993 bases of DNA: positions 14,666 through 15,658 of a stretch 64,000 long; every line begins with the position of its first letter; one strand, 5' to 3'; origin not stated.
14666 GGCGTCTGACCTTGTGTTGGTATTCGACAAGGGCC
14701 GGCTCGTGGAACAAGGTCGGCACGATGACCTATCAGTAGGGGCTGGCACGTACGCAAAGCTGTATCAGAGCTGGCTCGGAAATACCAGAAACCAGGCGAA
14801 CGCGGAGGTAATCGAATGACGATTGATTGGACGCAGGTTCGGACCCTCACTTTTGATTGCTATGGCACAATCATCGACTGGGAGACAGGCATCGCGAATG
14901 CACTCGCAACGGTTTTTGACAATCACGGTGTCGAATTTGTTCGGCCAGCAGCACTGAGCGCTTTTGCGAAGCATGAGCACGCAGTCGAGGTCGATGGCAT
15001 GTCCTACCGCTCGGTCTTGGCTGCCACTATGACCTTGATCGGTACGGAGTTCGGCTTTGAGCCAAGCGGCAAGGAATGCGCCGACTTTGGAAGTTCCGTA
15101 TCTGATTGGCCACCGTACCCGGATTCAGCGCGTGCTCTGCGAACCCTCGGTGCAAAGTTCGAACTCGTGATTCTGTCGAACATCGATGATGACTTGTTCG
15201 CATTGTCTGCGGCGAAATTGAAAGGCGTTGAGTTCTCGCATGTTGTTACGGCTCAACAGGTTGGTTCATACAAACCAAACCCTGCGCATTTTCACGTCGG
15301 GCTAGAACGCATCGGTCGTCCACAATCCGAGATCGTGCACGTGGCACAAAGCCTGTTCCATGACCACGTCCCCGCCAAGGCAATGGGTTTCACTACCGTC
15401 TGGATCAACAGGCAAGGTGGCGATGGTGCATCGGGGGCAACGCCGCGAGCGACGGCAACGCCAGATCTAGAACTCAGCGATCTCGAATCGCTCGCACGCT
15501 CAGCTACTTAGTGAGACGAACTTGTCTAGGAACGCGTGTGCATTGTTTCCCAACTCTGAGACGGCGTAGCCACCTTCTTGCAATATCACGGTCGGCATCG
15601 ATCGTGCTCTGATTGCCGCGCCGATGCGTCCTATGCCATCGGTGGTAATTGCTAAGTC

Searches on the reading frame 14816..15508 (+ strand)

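Call 71: search_protein_families(library=pfam, max_evalue=0.01, proteins=[window:14816-15508:+])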
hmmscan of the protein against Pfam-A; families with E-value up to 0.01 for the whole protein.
window:14816-15508:+ (231 aa): 2 families
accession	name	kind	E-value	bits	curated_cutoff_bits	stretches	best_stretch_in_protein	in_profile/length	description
PF00702.32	Hydrolase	-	3e-11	44.5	26.4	1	8-176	1-177/191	haloacid dehalogenase-like hydrolase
PF13419.12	HAD_2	-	4.7e-08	33.8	23.8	1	13-197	3-178/178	Haloacid dehalogenase-like hydrolase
